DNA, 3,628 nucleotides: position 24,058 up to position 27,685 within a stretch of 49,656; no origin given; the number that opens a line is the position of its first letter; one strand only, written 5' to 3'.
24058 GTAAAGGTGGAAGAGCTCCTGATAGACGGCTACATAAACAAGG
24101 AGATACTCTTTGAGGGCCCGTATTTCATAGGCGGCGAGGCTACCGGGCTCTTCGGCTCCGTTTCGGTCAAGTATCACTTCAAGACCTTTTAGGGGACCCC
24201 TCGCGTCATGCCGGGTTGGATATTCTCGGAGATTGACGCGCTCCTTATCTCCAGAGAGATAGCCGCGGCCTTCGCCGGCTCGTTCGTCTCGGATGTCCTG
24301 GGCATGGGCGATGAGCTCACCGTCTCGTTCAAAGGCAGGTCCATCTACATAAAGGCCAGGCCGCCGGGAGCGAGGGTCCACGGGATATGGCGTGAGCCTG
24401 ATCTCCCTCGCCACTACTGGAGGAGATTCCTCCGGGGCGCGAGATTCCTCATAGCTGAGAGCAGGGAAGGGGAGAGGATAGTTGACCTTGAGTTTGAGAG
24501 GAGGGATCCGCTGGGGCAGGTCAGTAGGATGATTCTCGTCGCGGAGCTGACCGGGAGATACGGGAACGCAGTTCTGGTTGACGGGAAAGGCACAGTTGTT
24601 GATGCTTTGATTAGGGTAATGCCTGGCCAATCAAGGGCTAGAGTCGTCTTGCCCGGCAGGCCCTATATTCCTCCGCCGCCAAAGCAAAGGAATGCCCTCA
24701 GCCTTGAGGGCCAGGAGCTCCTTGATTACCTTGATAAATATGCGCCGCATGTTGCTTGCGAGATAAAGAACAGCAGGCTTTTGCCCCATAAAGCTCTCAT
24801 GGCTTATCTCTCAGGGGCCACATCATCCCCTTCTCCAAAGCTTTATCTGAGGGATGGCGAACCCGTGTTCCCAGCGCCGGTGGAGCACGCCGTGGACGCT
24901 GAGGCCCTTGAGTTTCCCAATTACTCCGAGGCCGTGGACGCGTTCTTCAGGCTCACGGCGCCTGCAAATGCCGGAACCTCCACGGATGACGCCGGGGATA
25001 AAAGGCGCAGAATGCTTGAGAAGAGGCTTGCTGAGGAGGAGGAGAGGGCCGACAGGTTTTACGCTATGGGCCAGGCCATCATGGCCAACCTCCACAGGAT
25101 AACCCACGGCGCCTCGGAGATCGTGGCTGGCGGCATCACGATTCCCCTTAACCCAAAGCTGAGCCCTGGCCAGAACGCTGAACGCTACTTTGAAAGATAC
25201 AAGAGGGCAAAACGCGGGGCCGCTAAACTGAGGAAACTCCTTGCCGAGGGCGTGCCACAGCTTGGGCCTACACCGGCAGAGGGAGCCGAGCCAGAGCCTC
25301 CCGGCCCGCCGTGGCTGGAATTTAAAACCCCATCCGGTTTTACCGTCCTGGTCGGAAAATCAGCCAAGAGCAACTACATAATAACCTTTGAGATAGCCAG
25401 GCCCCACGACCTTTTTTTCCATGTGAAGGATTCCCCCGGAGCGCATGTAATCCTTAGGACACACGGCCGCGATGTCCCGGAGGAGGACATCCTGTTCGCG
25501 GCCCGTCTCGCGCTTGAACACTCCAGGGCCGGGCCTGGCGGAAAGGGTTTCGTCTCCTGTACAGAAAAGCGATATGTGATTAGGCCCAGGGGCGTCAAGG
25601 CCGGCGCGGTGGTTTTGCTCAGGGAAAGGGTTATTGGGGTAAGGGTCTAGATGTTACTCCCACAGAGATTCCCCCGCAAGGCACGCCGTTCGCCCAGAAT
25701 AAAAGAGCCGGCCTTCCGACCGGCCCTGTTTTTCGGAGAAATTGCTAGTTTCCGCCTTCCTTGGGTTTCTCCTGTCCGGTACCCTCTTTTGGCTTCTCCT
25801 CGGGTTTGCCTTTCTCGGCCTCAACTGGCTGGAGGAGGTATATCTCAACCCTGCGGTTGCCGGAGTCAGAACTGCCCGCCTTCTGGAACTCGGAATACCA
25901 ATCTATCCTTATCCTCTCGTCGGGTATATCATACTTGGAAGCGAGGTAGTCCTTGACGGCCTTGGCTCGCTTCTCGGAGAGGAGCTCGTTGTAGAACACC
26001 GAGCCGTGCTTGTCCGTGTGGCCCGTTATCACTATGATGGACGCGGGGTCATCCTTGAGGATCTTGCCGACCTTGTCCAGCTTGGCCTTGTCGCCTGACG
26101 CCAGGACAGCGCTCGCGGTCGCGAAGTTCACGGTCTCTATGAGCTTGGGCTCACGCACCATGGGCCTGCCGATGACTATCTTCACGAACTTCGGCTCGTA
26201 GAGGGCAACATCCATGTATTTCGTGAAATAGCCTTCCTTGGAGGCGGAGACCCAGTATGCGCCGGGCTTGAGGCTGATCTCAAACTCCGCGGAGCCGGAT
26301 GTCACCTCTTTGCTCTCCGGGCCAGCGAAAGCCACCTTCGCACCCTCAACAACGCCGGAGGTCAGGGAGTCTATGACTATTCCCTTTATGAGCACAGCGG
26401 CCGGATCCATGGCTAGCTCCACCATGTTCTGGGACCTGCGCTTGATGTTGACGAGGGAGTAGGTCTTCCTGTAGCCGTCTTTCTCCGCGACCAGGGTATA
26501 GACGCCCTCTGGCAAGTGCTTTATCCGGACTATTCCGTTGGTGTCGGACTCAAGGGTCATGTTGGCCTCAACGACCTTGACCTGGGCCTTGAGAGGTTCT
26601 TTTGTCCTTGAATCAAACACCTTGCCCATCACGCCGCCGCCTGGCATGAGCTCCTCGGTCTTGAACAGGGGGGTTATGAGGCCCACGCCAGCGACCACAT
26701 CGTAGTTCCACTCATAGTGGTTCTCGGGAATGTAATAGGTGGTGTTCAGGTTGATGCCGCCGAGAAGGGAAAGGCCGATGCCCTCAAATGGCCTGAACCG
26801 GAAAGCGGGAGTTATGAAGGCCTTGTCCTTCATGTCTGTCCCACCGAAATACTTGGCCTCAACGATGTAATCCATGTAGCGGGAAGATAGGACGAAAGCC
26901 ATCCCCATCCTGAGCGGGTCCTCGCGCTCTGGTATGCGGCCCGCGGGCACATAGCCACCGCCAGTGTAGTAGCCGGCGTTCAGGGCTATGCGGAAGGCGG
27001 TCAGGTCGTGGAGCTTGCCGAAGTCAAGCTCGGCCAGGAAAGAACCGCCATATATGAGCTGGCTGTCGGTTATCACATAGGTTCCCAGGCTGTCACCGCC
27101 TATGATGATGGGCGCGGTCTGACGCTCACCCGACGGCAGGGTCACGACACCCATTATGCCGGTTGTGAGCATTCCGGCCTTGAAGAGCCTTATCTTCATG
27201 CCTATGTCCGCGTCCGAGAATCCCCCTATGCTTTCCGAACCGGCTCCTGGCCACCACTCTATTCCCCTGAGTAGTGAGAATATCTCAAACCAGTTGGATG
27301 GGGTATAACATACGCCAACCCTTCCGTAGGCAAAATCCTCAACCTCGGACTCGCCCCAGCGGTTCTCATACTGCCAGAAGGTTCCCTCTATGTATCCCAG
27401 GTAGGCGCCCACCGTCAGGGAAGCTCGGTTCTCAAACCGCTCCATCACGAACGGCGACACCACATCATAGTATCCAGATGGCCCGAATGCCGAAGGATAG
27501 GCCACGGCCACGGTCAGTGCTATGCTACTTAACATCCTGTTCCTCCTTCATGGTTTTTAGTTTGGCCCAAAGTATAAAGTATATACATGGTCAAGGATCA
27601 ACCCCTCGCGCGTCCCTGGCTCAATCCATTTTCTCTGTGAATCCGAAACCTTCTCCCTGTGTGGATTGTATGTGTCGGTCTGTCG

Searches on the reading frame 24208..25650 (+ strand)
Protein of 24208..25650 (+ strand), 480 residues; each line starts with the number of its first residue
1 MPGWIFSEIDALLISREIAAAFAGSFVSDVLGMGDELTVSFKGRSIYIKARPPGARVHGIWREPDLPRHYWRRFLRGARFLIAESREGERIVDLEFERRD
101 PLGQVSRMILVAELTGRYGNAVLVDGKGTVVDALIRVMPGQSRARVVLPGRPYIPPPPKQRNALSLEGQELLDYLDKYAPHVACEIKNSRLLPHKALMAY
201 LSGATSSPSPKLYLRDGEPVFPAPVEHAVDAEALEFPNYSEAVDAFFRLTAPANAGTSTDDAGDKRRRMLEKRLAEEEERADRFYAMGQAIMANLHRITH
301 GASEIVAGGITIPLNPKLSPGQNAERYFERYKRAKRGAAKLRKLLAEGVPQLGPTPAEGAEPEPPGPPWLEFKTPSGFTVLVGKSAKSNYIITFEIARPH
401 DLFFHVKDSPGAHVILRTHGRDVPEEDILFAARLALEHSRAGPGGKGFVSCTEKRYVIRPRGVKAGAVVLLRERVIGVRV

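Call 82: search_protein_families(library=pfam, proteins=[window:24208-25650:+], max_evalue=0.00001)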
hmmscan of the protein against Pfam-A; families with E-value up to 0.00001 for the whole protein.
window:24208-25650:+ (480 aa): 2 families
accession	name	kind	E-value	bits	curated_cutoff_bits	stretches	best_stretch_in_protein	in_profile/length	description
PF05833.16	NFACT_N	-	2e-40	139.4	31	1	45-347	44-406/456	NFACT N-terminal and middle domains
PF05670.18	NFACT-R_1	-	2.6e-08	34.8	29.8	1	371-441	4-75/112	NFACT protein RNA binding domain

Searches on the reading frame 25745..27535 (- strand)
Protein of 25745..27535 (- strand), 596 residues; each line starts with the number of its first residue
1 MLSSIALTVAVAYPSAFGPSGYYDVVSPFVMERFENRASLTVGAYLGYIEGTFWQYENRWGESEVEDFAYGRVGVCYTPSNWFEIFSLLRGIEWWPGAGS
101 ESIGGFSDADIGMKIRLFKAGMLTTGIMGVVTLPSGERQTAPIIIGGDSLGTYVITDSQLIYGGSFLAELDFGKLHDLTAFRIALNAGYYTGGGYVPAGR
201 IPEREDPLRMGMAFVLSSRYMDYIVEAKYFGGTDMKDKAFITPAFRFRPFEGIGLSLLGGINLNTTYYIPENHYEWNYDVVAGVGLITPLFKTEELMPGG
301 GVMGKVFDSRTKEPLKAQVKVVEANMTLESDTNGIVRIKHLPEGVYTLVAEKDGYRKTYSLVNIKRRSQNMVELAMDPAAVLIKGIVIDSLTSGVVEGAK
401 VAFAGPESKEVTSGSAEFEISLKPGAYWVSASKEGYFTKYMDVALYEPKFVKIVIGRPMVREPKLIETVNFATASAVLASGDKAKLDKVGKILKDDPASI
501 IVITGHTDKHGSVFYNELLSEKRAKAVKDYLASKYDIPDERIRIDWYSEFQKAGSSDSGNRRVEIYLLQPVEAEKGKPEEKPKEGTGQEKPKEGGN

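Call 15: search_protein_families(library=pfam, proteins=[window:25745-27535:-])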
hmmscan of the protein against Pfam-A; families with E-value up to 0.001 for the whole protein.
window:25745-27535:- (596 aa): 5 families
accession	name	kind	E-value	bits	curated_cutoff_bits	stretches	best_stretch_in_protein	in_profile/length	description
PF13620.12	CarboxypepD_reg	-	3.2e-16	59.9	32.3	2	302-375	2-80/82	Carboxypeptidase regulatory-like domain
PF00691.25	OmpA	-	2.4e-14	53.9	27.2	1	471-562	2-94/98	OmpA family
PF13715.12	CarbopepD_reg_2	-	3.3e-13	49.9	32.2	1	303-388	2-88/88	CarboxypepD_reg-like domain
PF05359.17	DUF748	-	7.4e-05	21.4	50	0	466-509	878-921/1037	Domain of Unknown Function (DUF748)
PF08308.17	PEGA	-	9.2e-05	22.7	20.8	0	411-452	20-62/71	PEGA domain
